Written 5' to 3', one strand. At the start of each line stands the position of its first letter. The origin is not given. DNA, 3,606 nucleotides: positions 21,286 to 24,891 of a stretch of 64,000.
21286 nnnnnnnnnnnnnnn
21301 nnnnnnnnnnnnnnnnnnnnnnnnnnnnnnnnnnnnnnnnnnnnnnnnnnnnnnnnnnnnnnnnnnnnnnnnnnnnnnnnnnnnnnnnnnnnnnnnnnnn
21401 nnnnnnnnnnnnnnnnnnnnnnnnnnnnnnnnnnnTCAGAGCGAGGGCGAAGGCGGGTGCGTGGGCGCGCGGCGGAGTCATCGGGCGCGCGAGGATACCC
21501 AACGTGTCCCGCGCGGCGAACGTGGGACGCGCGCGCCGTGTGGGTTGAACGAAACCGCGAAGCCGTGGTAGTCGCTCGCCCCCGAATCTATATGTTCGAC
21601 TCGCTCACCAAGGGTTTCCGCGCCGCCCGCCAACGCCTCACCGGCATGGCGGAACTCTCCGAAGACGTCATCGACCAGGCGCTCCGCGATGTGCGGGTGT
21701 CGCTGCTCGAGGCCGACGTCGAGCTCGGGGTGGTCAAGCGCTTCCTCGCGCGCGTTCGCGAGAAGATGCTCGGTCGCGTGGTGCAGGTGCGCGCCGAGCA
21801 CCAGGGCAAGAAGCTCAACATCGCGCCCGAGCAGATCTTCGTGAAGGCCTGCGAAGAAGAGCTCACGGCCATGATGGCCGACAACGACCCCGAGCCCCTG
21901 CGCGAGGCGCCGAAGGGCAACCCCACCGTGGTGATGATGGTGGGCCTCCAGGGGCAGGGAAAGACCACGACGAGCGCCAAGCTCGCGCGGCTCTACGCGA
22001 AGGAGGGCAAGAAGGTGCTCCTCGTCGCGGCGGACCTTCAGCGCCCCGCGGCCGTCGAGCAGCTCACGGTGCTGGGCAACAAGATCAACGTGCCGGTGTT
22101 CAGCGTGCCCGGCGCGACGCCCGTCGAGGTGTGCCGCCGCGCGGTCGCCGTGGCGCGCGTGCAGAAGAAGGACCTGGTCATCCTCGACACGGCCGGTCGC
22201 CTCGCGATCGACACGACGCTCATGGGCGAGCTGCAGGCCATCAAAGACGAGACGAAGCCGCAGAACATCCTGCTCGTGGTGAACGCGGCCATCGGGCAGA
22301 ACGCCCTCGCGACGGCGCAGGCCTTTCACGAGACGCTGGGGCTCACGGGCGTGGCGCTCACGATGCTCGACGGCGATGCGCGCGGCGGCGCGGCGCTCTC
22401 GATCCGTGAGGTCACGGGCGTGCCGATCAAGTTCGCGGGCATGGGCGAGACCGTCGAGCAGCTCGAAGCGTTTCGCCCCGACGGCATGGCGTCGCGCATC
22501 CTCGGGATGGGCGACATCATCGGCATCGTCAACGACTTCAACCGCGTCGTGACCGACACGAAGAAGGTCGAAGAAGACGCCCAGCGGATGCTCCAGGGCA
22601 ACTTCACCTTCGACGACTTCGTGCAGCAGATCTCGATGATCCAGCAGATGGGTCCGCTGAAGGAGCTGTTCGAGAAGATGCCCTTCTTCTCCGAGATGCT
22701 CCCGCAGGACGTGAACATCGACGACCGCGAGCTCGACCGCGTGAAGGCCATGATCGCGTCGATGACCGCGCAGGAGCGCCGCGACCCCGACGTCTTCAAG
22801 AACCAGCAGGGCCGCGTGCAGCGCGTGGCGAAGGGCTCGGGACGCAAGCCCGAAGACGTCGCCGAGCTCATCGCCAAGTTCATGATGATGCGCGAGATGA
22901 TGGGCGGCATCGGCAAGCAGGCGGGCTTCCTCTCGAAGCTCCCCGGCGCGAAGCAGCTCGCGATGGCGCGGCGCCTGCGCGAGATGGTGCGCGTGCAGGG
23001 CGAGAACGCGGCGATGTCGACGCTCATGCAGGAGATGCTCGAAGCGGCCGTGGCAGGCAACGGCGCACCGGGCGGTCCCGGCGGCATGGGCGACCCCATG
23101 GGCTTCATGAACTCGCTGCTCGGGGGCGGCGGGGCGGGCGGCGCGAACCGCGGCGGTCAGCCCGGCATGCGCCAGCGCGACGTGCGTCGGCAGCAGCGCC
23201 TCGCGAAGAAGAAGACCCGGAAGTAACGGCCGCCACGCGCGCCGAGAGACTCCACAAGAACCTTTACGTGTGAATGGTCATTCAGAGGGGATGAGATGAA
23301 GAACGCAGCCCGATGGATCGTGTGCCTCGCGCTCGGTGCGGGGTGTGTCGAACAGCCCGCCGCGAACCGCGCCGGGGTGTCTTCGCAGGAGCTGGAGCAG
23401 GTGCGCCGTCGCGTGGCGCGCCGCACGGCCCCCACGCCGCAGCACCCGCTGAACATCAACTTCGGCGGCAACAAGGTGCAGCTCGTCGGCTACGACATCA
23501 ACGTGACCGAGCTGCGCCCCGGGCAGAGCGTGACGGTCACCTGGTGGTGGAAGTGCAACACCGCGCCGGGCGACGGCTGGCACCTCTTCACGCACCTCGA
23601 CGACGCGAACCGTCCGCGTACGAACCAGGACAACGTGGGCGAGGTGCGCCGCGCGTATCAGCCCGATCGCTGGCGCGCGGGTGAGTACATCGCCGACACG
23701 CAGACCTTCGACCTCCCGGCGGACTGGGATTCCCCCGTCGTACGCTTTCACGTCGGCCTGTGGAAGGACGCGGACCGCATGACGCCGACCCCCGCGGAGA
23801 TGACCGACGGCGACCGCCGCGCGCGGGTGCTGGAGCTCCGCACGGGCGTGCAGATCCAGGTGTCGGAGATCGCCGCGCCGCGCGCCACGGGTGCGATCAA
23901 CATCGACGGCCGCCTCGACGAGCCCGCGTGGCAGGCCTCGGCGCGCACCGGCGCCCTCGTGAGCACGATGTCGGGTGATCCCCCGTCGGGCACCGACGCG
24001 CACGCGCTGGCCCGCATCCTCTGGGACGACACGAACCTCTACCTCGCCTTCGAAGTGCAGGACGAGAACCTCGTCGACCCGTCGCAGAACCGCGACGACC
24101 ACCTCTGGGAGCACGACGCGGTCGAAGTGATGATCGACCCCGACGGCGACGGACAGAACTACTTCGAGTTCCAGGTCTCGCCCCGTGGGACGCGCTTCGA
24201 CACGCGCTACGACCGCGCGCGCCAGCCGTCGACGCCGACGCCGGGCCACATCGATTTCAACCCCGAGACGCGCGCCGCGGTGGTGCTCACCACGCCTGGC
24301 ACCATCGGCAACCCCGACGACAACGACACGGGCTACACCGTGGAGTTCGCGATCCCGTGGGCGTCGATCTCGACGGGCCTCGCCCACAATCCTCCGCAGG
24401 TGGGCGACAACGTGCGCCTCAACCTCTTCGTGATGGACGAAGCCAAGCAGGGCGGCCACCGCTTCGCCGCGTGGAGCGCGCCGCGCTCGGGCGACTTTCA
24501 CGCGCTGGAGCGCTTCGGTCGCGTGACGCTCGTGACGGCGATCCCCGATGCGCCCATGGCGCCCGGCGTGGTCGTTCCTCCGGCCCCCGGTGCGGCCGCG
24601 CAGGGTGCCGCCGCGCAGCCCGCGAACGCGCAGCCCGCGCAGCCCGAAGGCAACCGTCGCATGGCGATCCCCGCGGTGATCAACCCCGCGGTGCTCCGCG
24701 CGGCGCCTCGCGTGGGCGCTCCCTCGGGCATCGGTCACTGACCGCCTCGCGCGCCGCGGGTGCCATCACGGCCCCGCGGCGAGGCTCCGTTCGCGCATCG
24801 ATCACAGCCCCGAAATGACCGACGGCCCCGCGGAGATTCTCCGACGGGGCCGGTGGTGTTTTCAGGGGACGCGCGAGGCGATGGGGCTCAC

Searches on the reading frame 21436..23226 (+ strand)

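Call 57: search_protein_families(library=pfam, proteins=[window:21436-23226:+], max_evalue=0.0001)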
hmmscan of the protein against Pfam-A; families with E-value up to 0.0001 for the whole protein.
window:21436-23226:+ (596 aa): 6 families
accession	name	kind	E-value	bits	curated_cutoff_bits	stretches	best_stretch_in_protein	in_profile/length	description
PF00448.28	SRP54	-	1.1e-70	237.8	22.7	1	163-357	1-196/196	SRP54-type protein, GTPase domain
PF02978.25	SRP_SPB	-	1.3e-26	93.3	27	1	389-489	1-91/91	Signal peptide binding domain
PF02881.24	SRP54_N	-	2.5e-12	47.3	22.4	1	57-143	1-75/75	SRP54-type protein, helical bundle domain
PF01656.29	CbiA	-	1.1e-08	35.6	25.4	1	173-365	9-79/125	CobQ/CobB/MinD/ParA nucleotide binding domain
PF13614.12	AAA_31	-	5.1e-06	27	27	1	173-207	12-46/177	AAA domain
PF13604.12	AAA_30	-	1.5e-05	25.3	27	1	163-268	18-110/191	AAA domain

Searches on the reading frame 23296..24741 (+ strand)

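Call 57: search_protein_families(library=pfam, proteins=[window:23296-24741:+], max_evalue=0.0001)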
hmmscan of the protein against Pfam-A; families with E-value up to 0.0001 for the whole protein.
window:23296-24741:+ (481 aa): 1 family
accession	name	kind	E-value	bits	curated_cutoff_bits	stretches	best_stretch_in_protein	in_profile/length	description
PF06452.16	CBM9_1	-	1.8e-25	90.3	23.4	1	203-413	1-183/185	Carbohydrate family 9 binding domain-like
